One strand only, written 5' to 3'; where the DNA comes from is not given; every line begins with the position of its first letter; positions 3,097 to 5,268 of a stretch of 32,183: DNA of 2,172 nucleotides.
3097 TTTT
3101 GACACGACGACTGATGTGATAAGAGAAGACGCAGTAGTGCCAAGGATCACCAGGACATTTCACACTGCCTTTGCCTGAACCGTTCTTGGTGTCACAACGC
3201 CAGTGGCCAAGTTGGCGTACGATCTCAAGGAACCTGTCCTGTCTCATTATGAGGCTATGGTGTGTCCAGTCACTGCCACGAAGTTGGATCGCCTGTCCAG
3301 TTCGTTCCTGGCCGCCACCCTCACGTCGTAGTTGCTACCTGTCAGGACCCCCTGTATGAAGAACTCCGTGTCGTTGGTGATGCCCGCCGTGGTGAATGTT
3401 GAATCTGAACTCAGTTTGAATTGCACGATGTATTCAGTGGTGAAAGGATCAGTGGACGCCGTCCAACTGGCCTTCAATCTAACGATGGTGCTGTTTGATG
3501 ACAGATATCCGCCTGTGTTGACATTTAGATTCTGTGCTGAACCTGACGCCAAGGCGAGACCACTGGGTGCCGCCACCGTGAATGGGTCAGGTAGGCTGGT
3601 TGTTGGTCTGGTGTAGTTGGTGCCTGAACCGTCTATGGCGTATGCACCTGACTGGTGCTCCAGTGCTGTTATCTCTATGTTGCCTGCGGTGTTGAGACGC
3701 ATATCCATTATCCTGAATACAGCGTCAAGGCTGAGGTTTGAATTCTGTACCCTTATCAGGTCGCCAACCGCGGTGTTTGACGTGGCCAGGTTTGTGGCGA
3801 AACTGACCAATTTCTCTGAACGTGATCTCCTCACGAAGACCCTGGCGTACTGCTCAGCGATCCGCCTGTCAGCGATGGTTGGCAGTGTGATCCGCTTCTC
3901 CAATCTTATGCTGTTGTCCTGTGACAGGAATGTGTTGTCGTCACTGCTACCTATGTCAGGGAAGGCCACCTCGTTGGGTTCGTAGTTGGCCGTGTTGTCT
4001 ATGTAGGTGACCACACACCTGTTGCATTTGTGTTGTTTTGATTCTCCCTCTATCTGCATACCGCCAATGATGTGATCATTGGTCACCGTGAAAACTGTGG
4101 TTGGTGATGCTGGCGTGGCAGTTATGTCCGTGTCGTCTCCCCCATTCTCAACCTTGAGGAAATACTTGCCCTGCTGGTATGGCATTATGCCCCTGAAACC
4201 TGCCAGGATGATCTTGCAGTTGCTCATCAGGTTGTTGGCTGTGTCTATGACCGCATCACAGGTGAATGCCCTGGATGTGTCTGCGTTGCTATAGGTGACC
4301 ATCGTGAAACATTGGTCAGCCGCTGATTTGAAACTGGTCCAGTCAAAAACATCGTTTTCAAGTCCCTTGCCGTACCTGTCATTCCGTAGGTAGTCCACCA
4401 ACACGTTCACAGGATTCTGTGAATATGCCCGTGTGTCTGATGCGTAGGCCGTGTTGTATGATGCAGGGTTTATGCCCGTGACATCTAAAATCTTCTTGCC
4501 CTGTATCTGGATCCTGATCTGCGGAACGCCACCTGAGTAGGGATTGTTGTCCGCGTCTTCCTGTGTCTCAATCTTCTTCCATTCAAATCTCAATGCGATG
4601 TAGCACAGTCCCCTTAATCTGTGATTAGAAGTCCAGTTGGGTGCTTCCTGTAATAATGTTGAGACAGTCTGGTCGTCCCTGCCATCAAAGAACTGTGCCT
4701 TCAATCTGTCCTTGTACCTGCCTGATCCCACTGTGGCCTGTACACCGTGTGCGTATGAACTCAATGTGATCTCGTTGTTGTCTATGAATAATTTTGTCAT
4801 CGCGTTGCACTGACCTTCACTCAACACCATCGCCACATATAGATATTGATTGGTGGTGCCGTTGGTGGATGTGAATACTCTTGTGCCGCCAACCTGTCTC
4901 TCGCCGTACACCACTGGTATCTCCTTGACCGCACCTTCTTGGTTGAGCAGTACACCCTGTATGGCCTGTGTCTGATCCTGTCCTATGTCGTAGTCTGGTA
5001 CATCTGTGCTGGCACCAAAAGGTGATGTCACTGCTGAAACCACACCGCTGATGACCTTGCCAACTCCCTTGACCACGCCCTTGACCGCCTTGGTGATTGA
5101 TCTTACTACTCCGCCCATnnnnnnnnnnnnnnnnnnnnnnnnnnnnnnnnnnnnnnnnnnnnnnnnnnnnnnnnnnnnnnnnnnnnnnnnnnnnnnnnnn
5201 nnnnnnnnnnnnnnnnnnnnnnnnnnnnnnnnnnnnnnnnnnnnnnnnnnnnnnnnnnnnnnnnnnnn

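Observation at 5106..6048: Two coupled GNAT-fold acyltransferases, one HlyC/RtxC-type, embedded in the tail-tip module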

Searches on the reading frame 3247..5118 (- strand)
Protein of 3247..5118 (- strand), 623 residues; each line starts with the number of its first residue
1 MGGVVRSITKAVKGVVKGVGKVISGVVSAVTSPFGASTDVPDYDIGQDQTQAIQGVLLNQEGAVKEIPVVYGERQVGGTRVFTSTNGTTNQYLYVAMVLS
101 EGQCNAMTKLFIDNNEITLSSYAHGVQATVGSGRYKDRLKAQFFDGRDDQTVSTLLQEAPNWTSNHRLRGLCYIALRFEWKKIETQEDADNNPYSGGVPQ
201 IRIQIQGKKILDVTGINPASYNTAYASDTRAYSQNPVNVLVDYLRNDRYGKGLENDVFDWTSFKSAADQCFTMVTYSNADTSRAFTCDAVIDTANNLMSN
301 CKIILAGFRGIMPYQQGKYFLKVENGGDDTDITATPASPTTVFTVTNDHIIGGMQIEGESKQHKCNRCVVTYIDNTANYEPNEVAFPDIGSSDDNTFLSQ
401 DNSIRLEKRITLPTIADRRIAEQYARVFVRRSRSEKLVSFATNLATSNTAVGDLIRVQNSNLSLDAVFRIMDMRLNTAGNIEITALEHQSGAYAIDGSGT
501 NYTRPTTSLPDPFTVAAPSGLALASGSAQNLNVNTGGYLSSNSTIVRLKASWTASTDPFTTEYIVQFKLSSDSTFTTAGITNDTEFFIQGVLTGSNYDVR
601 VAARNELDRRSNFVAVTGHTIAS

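Call 3: search_protein_families(library=pfam, proteins=[window:3247-5118:-], max_evalue=1)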
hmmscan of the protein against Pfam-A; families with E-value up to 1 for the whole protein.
window:3247-5118:- (623 aa): 4 families
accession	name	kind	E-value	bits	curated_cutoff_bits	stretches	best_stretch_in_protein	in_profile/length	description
PF13550.12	Phage-tail_3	-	3.6e-09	37.1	23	1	331-471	27-160/164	Putative phage tail protein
PF25059.1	FN3_DSCAM-DSCAML_C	-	0.00066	20.4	39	1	542-611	2-72/89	DSCAM/DSCAML C-terminal Fn3-like domain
PF00041.27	fn3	-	0.0012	19.4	25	1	548-606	16-71/84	Fibronectin type III domain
PF19081.6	Ig_7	-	0.15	12.9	27.3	0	74-107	36-73/84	Ig-like domain CHU_C associated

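Call 4: search_protein_families(library=phrogs, proteins=[window:3247-5118:-], max_evalue=0.1)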
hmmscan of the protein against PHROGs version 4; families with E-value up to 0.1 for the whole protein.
window:3247-5118:- (623 aa): 8 families
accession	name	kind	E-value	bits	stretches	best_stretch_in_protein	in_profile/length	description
phrog_37728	-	unknown function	1.5e-58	199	1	51-617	29-555/1894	-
phrog_31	-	tail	3.7e-52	178.4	2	162-620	466-961/1565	central tail fiber J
phrog_5616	-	tail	2.5e-50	172.7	1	49-616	59-617/873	tail fiber protein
phrog_1727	-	tail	1.9e-12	46.7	2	195-457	234-483/1174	tail protein and host specificity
phrog_1101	-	tail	2.2e-11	43.4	2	364-499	339-471/1405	tail protein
phrog_21247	-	tail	0.00069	19.3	1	228-489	154-396/508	tail protein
phrog_12398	-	unknown function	0.0058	17.2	1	467-619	22-156/218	-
phrog_8834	-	unknown function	0.068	14.2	0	360-447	17-101/108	-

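Call 7: search_protein_families(library=ncbifam, proteins=[window:3247-5118:-], max_evalue=1)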
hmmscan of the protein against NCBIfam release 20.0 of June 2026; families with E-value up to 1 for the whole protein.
window:3247-5118:- (623 aa): 1 family
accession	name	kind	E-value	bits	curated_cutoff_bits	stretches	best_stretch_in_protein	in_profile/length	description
TIGR04073.1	exo_TIGR04073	subfamily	0.1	12.7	50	1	11-36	41-66/75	exosortase system-associated protein, TIGR04073 family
